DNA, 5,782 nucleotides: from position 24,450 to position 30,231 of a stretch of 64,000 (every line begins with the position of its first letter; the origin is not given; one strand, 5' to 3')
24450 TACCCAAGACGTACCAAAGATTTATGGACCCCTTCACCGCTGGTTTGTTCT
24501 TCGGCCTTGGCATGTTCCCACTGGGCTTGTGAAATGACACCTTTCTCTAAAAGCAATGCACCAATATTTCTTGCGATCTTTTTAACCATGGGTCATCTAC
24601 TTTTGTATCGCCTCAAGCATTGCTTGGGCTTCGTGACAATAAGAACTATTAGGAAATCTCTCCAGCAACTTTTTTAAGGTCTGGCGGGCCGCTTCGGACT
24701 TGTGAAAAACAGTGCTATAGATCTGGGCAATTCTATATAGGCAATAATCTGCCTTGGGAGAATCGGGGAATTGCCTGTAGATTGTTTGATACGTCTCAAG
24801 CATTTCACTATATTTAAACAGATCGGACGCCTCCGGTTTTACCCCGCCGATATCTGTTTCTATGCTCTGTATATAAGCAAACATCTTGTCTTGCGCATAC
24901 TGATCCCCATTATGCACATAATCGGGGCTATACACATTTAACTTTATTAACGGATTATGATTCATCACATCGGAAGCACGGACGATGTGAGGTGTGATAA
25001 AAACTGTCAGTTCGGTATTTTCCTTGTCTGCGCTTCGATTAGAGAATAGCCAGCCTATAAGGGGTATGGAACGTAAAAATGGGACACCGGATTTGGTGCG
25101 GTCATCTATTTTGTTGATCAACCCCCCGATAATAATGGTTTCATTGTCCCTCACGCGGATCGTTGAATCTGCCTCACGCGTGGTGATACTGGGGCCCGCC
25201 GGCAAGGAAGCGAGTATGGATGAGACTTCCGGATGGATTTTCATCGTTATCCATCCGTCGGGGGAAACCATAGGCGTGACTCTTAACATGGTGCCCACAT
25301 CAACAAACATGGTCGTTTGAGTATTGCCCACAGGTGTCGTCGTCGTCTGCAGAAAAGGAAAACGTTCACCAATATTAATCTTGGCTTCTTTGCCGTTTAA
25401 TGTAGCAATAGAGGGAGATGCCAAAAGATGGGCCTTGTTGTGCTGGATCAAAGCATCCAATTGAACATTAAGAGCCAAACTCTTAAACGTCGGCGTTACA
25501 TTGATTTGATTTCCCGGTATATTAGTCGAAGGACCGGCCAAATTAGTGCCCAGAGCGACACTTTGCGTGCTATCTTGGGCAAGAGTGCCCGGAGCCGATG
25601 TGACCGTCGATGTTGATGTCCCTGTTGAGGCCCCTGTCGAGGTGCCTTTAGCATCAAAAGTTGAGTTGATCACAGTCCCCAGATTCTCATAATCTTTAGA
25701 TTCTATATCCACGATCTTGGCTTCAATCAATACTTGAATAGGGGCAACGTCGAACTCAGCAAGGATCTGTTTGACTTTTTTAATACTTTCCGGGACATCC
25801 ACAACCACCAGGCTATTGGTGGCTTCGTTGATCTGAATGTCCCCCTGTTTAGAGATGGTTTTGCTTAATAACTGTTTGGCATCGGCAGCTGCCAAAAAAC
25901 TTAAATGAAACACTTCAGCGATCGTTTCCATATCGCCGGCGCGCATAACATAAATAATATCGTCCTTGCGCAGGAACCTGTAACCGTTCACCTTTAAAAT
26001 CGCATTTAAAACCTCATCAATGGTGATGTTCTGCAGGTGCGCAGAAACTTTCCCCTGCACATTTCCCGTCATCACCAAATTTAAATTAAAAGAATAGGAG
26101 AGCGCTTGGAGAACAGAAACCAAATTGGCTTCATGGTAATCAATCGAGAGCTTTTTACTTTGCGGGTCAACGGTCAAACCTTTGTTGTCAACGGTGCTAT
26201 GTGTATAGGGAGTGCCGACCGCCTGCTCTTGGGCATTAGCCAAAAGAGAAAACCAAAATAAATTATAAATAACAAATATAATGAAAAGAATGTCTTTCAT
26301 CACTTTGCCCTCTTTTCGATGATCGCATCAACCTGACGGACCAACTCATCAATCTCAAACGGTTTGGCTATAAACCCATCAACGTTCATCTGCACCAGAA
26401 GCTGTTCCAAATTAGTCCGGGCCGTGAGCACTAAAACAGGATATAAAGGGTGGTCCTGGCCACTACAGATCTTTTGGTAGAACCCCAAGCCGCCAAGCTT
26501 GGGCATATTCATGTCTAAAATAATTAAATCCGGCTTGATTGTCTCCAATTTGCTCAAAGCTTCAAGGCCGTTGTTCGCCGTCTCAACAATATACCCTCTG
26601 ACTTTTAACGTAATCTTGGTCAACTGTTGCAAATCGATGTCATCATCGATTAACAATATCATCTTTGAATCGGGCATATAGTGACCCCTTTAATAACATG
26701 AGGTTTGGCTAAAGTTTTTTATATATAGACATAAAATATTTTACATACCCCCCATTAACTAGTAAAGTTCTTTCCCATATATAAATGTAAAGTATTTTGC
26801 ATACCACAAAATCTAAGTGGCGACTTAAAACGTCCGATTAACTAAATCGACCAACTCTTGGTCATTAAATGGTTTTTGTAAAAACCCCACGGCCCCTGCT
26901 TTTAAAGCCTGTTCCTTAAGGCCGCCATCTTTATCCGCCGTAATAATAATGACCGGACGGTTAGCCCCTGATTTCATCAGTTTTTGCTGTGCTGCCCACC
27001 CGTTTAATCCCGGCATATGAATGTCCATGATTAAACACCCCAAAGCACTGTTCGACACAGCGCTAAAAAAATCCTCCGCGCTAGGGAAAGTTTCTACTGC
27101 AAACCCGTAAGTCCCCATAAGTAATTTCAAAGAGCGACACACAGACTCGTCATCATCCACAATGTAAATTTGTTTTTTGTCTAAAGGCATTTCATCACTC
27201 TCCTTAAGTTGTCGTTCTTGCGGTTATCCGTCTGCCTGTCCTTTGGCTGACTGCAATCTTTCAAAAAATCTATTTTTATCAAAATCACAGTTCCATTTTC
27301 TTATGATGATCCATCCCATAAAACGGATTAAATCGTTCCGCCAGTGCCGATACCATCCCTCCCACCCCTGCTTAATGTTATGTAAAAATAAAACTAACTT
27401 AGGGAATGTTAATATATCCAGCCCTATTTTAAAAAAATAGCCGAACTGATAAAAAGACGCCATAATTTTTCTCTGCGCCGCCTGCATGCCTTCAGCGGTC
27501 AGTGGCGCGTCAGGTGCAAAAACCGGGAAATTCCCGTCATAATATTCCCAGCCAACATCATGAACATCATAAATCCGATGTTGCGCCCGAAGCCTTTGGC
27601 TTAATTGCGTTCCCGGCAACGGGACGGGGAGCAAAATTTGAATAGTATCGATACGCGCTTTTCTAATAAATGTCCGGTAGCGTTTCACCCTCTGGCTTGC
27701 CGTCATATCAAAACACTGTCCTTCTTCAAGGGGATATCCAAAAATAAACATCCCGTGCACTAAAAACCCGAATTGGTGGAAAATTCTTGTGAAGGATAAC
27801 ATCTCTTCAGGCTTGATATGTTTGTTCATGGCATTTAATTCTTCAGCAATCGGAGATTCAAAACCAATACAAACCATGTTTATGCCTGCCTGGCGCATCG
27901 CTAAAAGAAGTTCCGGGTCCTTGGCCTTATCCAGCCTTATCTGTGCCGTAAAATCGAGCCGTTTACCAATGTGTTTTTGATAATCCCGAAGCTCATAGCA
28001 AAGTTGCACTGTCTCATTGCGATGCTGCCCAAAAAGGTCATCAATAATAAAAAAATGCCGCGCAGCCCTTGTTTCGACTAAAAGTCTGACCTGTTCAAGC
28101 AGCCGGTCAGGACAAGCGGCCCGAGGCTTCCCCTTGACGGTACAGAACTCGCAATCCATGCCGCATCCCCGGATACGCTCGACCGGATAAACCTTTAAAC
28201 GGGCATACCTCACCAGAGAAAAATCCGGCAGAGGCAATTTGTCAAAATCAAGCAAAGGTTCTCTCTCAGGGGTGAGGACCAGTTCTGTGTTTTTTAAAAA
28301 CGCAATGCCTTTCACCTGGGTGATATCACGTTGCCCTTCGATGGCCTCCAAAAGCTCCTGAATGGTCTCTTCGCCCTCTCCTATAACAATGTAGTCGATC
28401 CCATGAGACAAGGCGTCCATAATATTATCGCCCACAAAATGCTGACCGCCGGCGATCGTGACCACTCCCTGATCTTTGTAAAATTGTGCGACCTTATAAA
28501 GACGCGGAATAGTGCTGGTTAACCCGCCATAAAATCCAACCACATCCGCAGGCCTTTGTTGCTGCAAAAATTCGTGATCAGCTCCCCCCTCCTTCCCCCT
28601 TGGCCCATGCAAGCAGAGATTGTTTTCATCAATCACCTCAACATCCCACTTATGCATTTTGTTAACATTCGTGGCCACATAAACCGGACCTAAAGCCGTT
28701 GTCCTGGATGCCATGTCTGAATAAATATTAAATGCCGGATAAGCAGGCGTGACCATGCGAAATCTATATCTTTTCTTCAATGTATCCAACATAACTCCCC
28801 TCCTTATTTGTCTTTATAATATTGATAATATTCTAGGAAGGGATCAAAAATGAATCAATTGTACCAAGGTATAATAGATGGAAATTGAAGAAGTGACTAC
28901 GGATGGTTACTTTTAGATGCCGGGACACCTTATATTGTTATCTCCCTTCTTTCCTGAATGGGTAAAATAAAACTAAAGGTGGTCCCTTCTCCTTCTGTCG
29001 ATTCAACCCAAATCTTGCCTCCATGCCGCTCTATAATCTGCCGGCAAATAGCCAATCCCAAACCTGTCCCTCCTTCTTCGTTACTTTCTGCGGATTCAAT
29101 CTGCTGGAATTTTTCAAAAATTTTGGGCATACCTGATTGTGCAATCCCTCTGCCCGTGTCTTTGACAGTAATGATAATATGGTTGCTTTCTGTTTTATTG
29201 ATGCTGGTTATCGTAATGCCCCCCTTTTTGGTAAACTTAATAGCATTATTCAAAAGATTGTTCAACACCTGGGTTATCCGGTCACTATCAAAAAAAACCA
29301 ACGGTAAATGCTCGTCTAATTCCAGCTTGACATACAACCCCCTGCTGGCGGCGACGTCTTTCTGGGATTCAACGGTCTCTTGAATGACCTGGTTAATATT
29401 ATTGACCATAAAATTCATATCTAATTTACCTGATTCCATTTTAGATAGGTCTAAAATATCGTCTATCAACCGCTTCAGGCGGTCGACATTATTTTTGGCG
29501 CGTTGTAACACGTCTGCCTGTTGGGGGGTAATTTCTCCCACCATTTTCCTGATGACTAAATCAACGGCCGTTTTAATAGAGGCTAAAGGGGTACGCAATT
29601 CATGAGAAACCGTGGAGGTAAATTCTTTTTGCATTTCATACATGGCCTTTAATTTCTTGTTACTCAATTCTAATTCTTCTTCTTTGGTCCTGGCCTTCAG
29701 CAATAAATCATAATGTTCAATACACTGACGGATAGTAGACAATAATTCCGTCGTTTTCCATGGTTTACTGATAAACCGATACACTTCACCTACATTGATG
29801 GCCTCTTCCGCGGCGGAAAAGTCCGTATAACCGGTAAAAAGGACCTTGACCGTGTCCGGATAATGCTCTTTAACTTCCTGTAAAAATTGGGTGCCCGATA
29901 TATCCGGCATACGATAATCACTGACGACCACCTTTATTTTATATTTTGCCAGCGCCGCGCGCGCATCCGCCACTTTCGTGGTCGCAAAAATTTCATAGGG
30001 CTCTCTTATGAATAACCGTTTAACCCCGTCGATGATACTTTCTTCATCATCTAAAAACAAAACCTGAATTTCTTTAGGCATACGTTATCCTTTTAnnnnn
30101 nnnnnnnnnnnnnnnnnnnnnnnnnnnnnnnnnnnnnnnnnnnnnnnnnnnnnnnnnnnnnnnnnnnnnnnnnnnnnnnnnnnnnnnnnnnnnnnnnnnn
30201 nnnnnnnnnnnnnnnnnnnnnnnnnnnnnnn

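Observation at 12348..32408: A ~20-kb co-directional supercluster joins a T2SS/T4P-like machine to a chemosensory pathway, four kinases, about nine receiver domains and a radical SAM enzyme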

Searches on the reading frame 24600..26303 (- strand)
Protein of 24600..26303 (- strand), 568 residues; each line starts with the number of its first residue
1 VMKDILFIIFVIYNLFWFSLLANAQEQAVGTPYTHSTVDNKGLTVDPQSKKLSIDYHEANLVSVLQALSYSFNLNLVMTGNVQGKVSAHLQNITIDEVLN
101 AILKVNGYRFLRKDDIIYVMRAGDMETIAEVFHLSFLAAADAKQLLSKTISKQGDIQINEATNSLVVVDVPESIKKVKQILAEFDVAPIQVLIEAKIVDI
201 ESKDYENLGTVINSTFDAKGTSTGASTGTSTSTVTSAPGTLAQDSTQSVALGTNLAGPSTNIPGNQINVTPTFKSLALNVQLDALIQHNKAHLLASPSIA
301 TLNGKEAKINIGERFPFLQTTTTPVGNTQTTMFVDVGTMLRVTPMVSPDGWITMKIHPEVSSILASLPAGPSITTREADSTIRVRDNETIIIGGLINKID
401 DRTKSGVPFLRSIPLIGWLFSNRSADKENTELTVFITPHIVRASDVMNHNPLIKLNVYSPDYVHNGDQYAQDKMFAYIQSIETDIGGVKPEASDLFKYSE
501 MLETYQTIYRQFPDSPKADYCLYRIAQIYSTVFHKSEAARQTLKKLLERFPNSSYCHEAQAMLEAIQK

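Call 4: search_protein_families(library=pfam, proteins=[window:24600-26303:-], max_evalue=0.001)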
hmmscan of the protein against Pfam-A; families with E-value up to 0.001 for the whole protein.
window:24600-26303:- (568 aa): 5 families
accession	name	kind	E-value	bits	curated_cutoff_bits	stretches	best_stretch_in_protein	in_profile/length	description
PF00263.26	Secretin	-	1e-49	168.8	27.5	1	284-442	1-169/169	Bacterial type II and III secretion system protein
PF03958.22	Secretin_N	-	5.2e-12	46.2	28.2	1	130-190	2-69/69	Bacterial type II/III secretion system short domain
PF07660.19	STN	-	3.4e-07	30.4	28.4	1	76-121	3-51/52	Secretin and TonB N terminus short domain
PF13174.12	TPR_6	-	2.1e-05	25.3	26.3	0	520-553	1-33/33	Tetratricopeptide repeat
PF13525.12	YfiO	-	0.00056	20.2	25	0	499-567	59-137/203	Outer membrane lipoprotein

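Call 7: search_protein_families(library=ncbifam, proteins=[window:24600-26303:-], max_evalue=0.01)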
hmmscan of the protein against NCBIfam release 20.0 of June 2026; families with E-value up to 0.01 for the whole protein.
window:24600-26303:- (568 aa): 12 families
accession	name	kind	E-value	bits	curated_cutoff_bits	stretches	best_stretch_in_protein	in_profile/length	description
TIGR02515.1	IV_pilus_PilQ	subfamily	1.9e-72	244.6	284.35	2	133-441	103-427/428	type IV pilus secretin PilQ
TIGR02517.1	type_II_gspD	equivalog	7.8e-66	222.8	351.35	2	184-448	331-597/600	type II secretion system secretin GspD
TIGR02519.1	pilus_MshL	equivalog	1.3e-38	132.6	250.2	1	157-441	2-290/290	pilus (MSHA type) biogenesis protein MshL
NF010083.0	PRK13568.1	equivalog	6.2e-38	130.6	554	3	277-443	251-419/419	DNA uptake porin HofQ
TIGR02516.1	type_III_yscC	equivalog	3.9e-36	124.6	238.45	2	146-442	191-462/463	type III secretion system outer membrane ring subunit SctC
NF007851.2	PRK10560.1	exception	2.8e-33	115.3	598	1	49-442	21-410/412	DNA uptake porin HofQ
NF011873.0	PRK15346.1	equivalog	1.1e-17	63.9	524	3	279-428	330-481/499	EscC/YscC/HrcC family type III secretion system outer membrane ring protein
NF042912.1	Amuc_1098_fam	equivalog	8.1e-15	53.9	750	2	373-444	728-799/805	Amuc_1098 family type IV pilus outer membrane protein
TIGR03302.1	OM_YfiO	subfamily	2.3e-07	30.6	81.4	1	497-567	85-162/239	outer membrane protein assembly factor BamD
TIGR02795.1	tol_pal_ybgF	equivalog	4.5e-07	30.5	90.1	1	497-561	54-117/119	tol-pal system protein YbgF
TIGR02520.1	pilus_B_mal_scr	equivalog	1e-05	24.3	287.65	1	142-438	224-511/513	PilN family type IVB pilus formation outer membrane protein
NF052312.1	T9SS_PorW_SprE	equivalog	0.0023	16.6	250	1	519-559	545-585/716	type IX secretion system periplasmic lipoprotein PorW/SprE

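Call 46: search_solved_structures(query=window:24600-26303:-, max_evalue=0.00001)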
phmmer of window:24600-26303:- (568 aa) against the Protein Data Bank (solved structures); distinct sequences matched with E-value up to 0.00001: 23.
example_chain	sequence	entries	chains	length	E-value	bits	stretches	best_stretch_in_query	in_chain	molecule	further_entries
3jc8_Qa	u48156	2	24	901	6.8e-36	127.2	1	48-443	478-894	PilQ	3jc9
9sh1_A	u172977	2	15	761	1.1e-35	126.5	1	139-442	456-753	Type IV pilus biogenesis and competence protein PilQ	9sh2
4av2_A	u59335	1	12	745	1.3e-35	126.3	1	139-442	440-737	TYPE IV PILUS BIOGENESIS AND COMPETENCE PROTEIN PILQ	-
6w6m_A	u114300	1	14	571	7.3e-34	120.5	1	45-441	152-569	Type IV pilus secretin PilQ family protein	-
5wq7_A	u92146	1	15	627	4.8e-33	117.8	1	156-448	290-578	Putative type II secretion system protein D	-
9x0w_A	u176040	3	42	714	1.8e-32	115.9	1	49-442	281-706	Fimbrial assembly protein PilQ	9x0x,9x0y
6ve2_A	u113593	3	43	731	2e-32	115.8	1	49-442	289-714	Fimbrial assembly protein PilQ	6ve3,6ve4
6i1x_A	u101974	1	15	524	3.8e-29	104.9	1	156-448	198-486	Type II secretion system protein D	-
9k8v_A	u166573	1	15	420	1.9e-27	99.4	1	146-444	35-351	General secretion pathway protein D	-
6hcg_A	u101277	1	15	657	1.1e-26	96.8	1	147-445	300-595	Type II secretion system protein D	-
5wq8_A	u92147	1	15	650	2e-25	92.7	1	145-443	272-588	Type II secretion system protein D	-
5wln_G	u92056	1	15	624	2.2e-25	92.5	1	156-444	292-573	Type II secretion system protein D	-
5wq9_A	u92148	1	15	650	1.4e-24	89.9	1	145-443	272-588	Type II secretion system protein D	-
6i1y_A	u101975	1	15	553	1.9e-24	89.5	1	151-445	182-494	General secretion pathway protein GspD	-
5w68_A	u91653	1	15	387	2.2e-23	85.9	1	155-446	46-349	Putative type II secretion protein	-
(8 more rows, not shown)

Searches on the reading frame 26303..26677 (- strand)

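Call 4: search_protein_families(library=pfam, proteins=[window:26303-26677:-], max_evalue=0.001)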
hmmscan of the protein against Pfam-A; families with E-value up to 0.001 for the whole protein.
window:26303-26677:- (125 aa): 1 family
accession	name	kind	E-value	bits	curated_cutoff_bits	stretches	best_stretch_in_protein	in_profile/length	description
PF00072.30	Response_reg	-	1.2e-23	83.8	30.2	1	7-116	1-110/111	Response regulator receiver domain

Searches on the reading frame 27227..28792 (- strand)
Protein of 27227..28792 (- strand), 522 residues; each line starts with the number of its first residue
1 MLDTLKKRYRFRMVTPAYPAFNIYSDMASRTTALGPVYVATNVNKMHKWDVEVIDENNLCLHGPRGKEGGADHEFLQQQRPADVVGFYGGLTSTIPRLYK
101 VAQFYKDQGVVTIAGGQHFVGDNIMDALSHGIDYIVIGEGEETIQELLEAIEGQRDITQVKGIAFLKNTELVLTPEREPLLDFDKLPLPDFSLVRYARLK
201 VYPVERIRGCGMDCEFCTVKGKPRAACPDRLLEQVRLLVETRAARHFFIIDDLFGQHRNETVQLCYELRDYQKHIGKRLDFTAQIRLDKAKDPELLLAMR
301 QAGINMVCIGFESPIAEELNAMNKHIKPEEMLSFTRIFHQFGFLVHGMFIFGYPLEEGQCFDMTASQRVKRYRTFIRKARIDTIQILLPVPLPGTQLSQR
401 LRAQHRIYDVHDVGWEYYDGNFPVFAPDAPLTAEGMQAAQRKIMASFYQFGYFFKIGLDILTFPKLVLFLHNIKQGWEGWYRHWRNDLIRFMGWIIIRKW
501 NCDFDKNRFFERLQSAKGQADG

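Call 4: search_protein_families(library=pfam, proteins=[window:27227-28792:-], max_evalue=0.001)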
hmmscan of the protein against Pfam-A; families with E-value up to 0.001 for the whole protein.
window:27227-28792:- (522 aa): 2 families
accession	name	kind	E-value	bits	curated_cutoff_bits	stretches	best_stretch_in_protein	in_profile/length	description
PF02310.24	B12-binding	-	5.6e-10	39.5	32.1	1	32-147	13-120/121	B12 binding domain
PF04055.27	Radical_SAM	-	1.9e-09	38.3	29.5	1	205-361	2-159/166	Radical SAM superfamily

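Call 7: search_protein_families(library=ncbifam, proteins=[window:27227-28792:-], max_evalue=0.01)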
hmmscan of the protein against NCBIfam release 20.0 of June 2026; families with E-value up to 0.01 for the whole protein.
window:27227-28792:- (522 aa): 17 families
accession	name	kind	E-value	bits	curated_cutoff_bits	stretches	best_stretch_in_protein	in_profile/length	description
TIGR02026.1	BchE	equivalog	4.6e-28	98.3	481.35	1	74-429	57-410/497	magnesium-protoporphyrin IX monomethyl ester anaerobic oxidative cyclase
TIGR03471.1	HpnJ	equivalog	3e-25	89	577.6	1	100-404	86-390/472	hopanoid biosynthesis associated radical SAM protein HpnJ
TIGR04014.1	B12_SAM_MJ_0865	equivalog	2e-23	82.9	360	1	103-400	63-357/434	methyl-coenzyme M reductase glutamine C-methyltransferase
TIGR04013.1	B12_SAM_MJ_1487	hypoth_equivalog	3.2e-23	82.2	251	1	74-400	36-356/382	TIGR04013 family B12-binding domain/radical SAM domain-containing protein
NF050148.1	rSAM_ApyD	equivalog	7.2e-21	74.2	750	1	79-409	73-400/645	RiPP biosynthesis radical SAM protein ApyD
TIGR03975.1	rSAM_ocin_1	subfamily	7.2e-18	64.4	281.85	1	83-363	130-422/606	RiPP maturation radical SAM C-methyltransferase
TIGR04072.2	rSAM_ladder_B12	equivalog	7.5e-18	64.4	360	1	109-360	98-338/443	lipid biosynthesis B12-binding/radical SAM protein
TIGR04367.1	HpnR_B12_rSAM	equivalog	2.6e-16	59.2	650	1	19-350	8-332/490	hopanoid C-3 methylase HpnR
TIGR04479.1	bcpD_PhpK_rSAM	subfamily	2.8e-16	59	600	1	134-364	174-402/504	PhpK family radical SAM P-methyltransferase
NF038361.1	rSAM_Sden_1168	equivalog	1.3e-12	47.1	575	1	79-397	138-469/560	Sden_1168 family B12-binding radical SAM P-methyltransferase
NF040542.1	rSAM_RCCLKC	equivalog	1e-11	44.7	450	1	100-354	71-333/423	arsinothricin biosynthesis radical SAM protein ArsL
NF033712.0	B12_rSAM_KedN5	subfamily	3.6e-10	38.7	700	1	100-259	83-256/624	KedN5 family methylcobalamin-dependent radical SAM C-methyltransferase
TIGR04385.1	B12_rSAM_cofa1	equivalog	5.9e-09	35.7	450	1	111-416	101-409/438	B12 lower ligand biosynthesis radical SAM protein BzaD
TIGR04295.1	B12_rSAM_oligo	hypoth_equivalog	5.8e-08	31.8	400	1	105-327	97-317/422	TIGR04295 family B12-binding domain-containing radical SAM protein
NF040546.1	rSAM_CUAEP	equivalog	3.1e-06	26.1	500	1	128-350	95-320/468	CUAEP/CCAEP-tail radical SAM (seleno)protein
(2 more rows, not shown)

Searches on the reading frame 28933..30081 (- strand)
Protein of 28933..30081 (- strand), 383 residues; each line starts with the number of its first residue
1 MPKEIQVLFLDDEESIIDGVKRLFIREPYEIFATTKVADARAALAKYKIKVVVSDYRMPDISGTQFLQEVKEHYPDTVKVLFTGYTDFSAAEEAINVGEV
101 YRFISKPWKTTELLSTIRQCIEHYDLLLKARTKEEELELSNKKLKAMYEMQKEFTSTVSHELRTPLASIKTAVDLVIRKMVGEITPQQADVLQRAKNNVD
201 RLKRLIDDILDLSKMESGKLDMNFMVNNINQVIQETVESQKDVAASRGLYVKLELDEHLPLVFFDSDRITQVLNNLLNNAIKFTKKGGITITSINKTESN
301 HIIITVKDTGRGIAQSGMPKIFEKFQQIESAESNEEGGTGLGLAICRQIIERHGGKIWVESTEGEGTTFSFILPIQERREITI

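Call 4: search_protein_families(library=pfam, proteins=[window:28933-30081:-], max_evalue=0.001)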
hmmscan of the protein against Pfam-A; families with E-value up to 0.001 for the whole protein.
window:28933-30081:- (383 aa): 4 families
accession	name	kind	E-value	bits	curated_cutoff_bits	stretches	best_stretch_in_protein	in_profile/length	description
PF02518.31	HATPase_c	-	1e-33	116.5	26.4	1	265-376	2-110/111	Histidine kinase-, DNA gyrase B-, and HSP90-like ATPase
PF00512.31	HisKA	-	2.2e-19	69.7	26.9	1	151-218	2-66/66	His Kinase A (phospho-acceptor) domain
PF00072.30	Response_reg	-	3.1e-18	66.4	30.2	1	7-117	1-110/111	Response regulator receiver domain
PF14501.12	HATPase_c_5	-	1.7e-06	28.3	22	1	269-364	6-93/102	GHKL domain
